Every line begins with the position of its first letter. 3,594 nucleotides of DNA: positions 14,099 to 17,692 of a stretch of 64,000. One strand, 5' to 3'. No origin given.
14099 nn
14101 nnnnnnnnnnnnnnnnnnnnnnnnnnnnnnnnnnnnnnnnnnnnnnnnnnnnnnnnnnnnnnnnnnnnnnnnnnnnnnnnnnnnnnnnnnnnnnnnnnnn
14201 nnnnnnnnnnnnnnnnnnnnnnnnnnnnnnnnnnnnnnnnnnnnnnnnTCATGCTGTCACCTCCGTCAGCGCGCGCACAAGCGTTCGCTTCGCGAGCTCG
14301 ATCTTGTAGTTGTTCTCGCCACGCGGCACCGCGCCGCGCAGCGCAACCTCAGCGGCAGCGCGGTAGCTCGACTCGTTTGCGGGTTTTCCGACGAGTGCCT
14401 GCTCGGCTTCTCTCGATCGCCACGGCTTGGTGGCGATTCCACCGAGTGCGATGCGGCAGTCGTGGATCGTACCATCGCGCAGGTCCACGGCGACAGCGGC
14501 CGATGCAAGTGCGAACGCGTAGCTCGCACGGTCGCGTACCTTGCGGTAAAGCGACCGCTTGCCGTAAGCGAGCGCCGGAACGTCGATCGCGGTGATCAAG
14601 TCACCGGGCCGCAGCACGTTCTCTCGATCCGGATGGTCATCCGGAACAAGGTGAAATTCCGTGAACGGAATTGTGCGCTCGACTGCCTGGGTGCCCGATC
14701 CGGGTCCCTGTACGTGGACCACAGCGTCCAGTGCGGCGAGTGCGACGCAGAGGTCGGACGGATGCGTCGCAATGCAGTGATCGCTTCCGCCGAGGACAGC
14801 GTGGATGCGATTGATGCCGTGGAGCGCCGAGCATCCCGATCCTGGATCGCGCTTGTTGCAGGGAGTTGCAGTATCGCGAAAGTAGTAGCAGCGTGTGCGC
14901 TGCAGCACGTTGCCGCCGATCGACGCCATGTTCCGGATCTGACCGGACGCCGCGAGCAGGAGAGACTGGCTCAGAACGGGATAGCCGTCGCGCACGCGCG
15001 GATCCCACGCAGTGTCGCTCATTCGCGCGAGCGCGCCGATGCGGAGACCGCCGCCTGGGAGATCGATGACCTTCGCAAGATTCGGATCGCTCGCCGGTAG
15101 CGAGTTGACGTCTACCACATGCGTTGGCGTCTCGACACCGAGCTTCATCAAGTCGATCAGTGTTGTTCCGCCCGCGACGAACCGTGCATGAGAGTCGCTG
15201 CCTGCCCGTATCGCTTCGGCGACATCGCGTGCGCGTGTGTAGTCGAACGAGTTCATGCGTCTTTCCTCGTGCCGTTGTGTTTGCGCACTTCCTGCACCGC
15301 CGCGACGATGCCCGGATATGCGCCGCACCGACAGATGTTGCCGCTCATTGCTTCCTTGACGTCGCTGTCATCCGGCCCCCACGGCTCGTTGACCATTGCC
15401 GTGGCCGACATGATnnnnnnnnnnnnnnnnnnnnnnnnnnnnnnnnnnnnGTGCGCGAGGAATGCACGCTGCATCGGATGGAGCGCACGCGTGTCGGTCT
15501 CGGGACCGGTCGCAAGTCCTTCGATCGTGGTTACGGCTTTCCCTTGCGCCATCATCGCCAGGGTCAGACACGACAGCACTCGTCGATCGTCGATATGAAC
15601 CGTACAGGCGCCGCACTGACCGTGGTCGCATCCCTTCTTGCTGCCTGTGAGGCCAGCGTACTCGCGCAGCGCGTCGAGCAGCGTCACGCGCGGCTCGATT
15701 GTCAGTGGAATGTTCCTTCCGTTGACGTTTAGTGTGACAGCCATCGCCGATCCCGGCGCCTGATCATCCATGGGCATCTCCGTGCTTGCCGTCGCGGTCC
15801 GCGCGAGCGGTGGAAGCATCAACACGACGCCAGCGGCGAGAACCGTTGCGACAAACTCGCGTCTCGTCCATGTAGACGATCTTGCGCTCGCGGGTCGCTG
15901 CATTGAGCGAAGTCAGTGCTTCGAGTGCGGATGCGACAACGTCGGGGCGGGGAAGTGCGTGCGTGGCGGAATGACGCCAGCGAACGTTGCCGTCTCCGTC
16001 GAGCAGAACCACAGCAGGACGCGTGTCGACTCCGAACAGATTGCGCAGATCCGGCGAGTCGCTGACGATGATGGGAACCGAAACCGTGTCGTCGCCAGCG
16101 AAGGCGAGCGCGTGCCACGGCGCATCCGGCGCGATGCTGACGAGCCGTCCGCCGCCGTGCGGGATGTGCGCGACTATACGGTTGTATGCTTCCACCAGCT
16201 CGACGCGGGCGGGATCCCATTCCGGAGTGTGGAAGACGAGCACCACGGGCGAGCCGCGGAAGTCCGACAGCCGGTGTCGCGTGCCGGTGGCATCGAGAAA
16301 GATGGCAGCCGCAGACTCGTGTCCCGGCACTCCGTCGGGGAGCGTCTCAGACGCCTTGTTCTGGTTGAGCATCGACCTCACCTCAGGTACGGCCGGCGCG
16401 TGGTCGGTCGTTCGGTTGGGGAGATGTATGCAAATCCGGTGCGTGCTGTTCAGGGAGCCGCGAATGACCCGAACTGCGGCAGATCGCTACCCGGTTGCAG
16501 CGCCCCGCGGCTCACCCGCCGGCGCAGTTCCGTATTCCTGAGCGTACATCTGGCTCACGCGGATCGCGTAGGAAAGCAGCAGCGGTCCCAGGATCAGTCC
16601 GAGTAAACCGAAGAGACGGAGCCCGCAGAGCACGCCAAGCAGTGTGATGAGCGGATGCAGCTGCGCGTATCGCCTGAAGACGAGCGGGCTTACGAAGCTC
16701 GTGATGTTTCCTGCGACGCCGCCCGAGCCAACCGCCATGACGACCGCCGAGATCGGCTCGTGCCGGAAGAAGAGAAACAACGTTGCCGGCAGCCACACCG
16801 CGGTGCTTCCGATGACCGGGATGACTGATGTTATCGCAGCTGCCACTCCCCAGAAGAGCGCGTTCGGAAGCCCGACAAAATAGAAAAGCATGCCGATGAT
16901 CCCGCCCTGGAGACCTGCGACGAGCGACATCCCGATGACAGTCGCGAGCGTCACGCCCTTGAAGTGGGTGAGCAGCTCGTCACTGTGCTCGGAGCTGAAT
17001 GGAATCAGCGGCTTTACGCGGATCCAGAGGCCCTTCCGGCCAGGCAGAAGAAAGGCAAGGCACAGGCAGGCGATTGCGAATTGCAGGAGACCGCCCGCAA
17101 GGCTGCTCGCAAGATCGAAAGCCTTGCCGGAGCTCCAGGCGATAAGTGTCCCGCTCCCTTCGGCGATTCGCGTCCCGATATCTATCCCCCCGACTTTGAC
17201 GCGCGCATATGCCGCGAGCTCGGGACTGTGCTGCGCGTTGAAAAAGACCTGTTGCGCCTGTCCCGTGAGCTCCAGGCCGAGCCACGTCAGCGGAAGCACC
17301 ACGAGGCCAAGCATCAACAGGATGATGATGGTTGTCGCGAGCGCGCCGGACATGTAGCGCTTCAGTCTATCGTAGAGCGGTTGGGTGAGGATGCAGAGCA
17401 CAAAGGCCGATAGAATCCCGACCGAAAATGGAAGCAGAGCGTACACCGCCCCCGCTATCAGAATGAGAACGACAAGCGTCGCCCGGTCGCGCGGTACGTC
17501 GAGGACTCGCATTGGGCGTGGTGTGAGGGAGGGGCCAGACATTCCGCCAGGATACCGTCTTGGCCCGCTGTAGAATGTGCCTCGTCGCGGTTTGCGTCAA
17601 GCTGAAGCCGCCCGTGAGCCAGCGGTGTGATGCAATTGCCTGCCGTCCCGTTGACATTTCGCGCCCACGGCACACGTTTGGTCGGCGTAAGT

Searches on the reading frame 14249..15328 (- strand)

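Call 68: search_protein_families(library=pfam, proteins=[window:14249-15328:-], max_evalue=0.0001)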
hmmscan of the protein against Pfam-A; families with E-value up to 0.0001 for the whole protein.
window:14249-15328:- (359 aa): 2 families
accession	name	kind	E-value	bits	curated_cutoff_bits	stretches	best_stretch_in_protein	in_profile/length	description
PF00941.27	FAD_binding_5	-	3.3e-37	128.4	27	1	27-252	2-169/170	FAD binding domain in molybdopterin dehydrogenase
PF03450.22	CO_deh_flav_C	-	6.1e-21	74.9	25.5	1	261-357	3-102/102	CO dehydrogenase flavoprotein C-terminal domain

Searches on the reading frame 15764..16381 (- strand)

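Call 68: search_protein_families(library=pfam, proteins=[window:15764-16381:-], max_evalue=0.0001)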
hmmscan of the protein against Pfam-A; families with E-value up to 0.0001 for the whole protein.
window:15764-16381:- (205 aa): 2 families
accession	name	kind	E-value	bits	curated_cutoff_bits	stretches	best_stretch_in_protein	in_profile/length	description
PF00578.27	AhpC-TSA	-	1.3e-08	35.3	26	1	30-135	12-123/124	AhpC/TSA family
PF08534.16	Redoxin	-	1.9e-05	24.9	26.6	1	12-139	4-134/148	Redoxin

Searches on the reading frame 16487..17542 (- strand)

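Call 7: search_protein_families(library=pfam, proteins=[window:16487-17542:-])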
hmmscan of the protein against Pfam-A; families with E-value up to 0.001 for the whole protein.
window:16487-17542:- (351 aa): 1 family
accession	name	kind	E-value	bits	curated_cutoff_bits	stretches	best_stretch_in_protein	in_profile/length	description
PF01594.21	AI-2E_transport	-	1.7e-32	113.4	34.3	1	23-331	4-324/327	AI-2E family transporter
